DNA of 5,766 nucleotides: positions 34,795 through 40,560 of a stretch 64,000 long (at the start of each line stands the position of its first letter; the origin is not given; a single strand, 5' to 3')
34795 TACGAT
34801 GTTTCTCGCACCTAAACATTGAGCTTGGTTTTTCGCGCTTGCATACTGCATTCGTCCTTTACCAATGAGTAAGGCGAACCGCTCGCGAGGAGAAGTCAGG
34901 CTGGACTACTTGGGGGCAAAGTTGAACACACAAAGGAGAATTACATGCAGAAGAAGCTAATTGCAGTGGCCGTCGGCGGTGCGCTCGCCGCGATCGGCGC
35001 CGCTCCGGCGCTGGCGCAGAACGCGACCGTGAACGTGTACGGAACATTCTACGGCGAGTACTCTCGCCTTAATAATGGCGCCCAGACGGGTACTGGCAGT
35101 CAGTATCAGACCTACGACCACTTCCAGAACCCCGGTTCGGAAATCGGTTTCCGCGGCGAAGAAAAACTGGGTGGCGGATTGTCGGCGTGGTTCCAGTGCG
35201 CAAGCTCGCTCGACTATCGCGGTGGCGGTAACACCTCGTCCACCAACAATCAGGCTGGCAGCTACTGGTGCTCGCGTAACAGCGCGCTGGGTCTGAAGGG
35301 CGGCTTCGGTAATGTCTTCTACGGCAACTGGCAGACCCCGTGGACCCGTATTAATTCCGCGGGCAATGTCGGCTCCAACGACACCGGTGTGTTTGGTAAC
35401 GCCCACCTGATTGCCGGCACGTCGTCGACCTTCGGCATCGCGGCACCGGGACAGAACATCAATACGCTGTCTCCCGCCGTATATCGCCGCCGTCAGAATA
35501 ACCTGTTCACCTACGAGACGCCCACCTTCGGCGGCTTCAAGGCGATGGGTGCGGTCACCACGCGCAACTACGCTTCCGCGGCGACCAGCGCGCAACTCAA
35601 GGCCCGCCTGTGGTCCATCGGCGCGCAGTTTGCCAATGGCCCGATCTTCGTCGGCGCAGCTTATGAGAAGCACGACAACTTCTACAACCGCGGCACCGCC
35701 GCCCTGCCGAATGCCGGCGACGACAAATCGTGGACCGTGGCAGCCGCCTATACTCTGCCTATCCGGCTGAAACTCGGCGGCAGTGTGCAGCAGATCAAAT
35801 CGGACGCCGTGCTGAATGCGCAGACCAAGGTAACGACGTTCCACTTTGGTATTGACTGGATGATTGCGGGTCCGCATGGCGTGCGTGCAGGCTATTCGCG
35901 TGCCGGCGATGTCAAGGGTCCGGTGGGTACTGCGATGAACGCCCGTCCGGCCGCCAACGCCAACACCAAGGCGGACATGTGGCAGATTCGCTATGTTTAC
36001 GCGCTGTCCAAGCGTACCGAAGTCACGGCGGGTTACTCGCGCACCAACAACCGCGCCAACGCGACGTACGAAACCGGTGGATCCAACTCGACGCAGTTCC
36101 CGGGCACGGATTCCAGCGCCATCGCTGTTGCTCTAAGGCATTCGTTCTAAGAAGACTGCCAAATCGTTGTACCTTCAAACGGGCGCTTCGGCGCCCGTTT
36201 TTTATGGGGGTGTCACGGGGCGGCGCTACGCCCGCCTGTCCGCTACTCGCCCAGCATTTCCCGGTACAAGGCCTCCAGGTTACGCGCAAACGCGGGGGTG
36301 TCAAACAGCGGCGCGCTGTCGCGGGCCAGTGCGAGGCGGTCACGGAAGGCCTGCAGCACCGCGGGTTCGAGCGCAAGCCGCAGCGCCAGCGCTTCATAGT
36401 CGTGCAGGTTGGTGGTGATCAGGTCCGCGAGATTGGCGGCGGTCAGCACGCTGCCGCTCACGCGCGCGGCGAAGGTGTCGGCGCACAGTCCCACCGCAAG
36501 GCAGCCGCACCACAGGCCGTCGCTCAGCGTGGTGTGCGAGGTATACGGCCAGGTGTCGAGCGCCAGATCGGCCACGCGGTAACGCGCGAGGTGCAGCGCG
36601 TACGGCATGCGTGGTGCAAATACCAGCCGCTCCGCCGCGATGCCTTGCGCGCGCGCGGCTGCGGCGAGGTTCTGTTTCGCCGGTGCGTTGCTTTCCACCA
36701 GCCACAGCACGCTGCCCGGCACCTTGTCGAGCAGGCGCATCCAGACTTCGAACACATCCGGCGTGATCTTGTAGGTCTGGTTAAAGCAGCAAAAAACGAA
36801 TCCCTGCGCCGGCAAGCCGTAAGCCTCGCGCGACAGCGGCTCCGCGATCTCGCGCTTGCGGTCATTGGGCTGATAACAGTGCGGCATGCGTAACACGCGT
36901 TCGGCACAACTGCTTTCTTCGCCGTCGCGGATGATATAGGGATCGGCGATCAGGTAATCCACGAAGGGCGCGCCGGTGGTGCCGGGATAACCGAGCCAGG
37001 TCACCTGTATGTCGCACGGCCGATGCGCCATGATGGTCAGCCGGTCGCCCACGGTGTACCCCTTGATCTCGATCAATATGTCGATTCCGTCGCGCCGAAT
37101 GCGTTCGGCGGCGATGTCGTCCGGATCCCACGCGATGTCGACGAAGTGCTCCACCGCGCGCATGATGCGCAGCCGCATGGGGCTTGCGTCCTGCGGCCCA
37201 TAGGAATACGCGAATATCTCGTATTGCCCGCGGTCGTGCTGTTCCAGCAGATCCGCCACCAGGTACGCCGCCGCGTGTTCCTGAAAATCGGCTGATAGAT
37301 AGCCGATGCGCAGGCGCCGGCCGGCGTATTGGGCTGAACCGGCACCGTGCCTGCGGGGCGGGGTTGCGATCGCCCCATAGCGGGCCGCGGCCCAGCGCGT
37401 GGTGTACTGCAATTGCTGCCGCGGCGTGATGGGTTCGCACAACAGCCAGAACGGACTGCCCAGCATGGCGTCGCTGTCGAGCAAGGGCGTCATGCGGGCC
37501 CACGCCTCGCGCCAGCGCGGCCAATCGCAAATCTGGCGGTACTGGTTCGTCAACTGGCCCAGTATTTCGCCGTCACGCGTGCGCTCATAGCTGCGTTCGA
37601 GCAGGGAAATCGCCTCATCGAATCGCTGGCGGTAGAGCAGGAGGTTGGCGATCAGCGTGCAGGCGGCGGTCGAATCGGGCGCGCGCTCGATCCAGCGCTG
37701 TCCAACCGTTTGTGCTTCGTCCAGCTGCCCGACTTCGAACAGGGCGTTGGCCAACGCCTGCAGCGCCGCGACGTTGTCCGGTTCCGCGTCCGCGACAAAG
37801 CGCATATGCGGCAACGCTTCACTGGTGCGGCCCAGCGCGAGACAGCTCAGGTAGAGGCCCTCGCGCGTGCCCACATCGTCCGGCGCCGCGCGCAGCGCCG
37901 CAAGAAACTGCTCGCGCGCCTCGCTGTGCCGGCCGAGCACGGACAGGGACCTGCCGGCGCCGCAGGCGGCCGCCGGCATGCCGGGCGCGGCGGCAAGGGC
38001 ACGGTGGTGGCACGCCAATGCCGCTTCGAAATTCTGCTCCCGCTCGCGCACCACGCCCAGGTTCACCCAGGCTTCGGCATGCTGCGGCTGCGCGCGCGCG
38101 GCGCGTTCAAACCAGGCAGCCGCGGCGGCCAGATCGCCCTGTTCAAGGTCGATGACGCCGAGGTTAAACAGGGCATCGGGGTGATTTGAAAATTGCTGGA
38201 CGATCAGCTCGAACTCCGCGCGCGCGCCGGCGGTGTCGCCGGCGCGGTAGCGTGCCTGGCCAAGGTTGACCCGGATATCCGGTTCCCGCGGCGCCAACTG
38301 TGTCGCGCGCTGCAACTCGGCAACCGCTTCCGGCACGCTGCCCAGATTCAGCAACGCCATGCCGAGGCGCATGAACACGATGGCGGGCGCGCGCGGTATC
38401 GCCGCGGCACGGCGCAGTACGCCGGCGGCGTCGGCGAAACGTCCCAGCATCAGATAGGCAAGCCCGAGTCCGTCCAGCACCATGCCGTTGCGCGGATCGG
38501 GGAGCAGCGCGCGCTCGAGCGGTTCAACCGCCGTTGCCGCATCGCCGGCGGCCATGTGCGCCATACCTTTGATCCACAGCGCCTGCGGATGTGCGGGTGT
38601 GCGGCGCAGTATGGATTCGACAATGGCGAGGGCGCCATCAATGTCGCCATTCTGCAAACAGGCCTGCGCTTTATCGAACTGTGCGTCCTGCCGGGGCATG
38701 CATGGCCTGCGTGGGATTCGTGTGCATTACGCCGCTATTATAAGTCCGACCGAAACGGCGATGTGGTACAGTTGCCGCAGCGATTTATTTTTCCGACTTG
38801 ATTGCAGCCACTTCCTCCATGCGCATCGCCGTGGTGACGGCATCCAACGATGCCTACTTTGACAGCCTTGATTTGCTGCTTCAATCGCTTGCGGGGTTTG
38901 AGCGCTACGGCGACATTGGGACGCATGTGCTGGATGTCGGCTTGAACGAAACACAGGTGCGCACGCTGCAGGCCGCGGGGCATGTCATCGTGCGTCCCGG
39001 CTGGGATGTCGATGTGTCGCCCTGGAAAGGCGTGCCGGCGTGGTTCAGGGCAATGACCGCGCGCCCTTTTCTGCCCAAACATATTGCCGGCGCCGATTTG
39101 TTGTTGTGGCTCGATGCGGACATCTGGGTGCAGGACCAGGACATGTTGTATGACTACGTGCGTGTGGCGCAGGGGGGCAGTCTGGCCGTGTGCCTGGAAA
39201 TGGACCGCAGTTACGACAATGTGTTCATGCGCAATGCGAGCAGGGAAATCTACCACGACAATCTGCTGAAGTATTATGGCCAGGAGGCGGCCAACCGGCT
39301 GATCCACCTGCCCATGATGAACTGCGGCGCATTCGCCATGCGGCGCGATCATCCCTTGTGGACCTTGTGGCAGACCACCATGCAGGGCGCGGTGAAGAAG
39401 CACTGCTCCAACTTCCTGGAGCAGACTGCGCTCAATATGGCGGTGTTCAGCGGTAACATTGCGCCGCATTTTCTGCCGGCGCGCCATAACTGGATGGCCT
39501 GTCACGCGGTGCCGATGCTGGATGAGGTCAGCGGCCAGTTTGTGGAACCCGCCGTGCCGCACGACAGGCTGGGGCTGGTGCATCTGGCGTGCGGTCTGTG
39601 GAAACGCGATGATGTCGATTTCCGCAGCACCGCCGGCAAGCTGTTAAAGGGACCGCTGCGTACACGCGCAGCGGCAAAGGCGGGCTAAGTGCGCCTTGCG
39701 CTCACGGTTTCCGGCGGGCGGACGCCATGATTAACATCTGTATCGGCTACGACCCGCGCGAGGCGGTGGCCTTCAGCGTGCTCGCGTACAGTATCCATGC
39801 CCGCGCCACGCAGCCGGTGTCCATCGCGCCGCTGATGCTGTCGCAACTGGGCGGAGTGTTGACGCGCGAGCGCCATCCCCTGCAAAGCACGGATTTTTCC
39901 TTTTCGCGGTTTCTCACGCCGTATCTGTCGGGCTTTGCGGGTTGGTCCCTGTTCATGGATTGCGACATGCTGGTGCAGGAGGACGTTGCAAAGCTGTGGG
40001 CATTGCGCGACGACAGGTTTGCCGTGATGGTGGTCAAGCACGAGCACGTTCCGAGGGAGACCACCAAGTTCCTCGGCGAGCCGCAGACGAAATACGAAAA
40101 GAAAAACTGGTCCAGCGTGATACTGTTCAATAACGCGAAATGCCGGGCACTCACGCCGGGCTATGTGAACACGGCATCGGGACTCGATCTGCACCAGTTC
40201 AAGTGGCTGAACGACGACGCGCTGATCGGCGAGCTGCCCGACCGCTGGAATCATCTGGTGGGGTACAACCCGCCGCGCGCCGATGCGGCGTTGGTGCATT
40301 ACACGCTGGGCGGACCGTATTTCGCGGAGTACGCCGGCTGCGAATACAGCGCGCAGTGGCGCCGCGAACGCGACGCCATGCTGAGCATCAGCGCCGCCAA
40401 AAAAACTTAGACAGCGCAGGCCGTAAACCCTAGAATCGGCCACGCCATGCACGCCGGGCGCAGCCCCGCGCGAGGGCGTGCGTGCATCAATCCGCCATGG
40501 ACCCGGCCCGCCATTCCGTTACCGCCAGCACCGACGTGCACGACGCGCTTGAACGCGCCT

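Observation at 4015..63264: Dispersed ~30-bp AT-rich motif (A-tract + IHF-type core): at least 20 copies in 64 kb of GC-rich DNA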

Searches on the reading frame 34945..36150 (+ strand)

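Call 12: search_protein_families(library=pfam, proteins=[window:34945-36150:+])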
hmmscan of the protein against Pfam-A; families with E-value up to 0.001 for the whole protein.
window:34945-36150:+ (401 aa): 2 families
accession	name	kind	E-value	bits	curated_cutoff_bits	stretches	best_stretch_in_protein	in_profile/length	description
PF13609.12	Porin_4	-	1.2e-39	137.4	27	1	13-371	4-309/310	Gram-negative porin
PF00267.27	Porin_1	-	0.00029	20.8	23.7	1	56-145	22-105/337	Gram-negative porin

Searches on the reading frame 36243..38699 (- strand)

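Call 12: search_protein_families(library=pfam, proteins=[window:36243-38699:-])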
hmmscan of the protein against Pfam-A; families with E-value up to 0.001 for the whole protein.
window:36243-38699:- (818 aa): 26 families (the best 25 are shown)
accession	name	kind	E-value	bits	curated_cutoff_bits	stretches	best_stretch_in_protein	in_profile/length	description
PF13844.12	Glyco_transf_41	-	2.1e-85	287.5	25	2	623-808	358-543/543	Glycosyl transferase family 41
PF13432.12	TPR_16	-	5.4e-37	126.3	32.7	6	111-174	2-65/65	Tetratricopeptide repeat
PF07719.23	TPR_2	-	4.9e-36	120.3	27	1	174-207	1-34/34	Tetratricopeptide repeat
PF14559.12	TPR_19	-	5.3e-35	120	25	4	287-353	2-68/68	Tetratricopeptide repeat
PF13428.12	TPR_14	-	4.2e-33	110.9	23.5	1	311-352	2-43/44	Tetratricopeptide repeat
PF13181.12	TPR_8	-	1.7e-22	78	25.7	0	175-207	2-34/34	Tetratricopeptide repeat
PF13424.12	TPR_12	-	4e-22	78.6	30.1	2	142-204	5-75/77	Tetratricopeptide repeat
PF00515.34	TPR_1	-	5.3e-22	77.1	27.8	1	208-239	1-32/34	Tetratricopeptide repeat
PF13431.12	TPR_17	-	4.1e-19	67.6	24.4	0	305-330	8-33/34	Tetratricopeptide repeat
PF13414.12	TPR_11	-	8.7e-18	64.2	26.8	1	115-154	3-42/42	TPR repeat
PF12895.13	ANAPC3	-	2.8e-17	63.2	27.2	1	305-369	18-81/82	Anaphase-promoting complex, cyclosome, subunit 3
PF23914.1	TPR_CcmH_CycH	-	1.7e-13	51.2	42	1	110-200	54-147/158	Cytochrome c-type biogenesis protein H TPR domain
PF13176.12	TPR_7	-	7.5e-13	47.9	27.9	0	346-376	1-31/36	Tetratricopeptide repeat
PF13174.12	TPR_6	-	1.6e-12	47.6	26.3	0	145-172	5-32/33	Tetratricopeptide repeat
PF13371.12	TPR_9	-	3.2e-12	46.7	35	2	117-168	6-57/73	Tetratricopeptide repeat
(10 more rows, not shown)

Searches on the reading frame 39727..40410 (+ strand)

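Call 12: search_protein_families(library=pfam, proteins=[window:39727-40410:+])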
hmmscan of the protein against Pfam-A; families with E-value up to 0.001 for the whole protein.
window:39727-40410:+ (227 aa): 1 family
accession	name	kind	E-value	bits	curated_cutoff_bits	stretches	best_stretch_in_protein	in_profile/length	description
PF01501.26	Glyco_transf_8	-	0.00011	22.3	24.3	1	59-131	87-148/253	Glycosyl transferase family 8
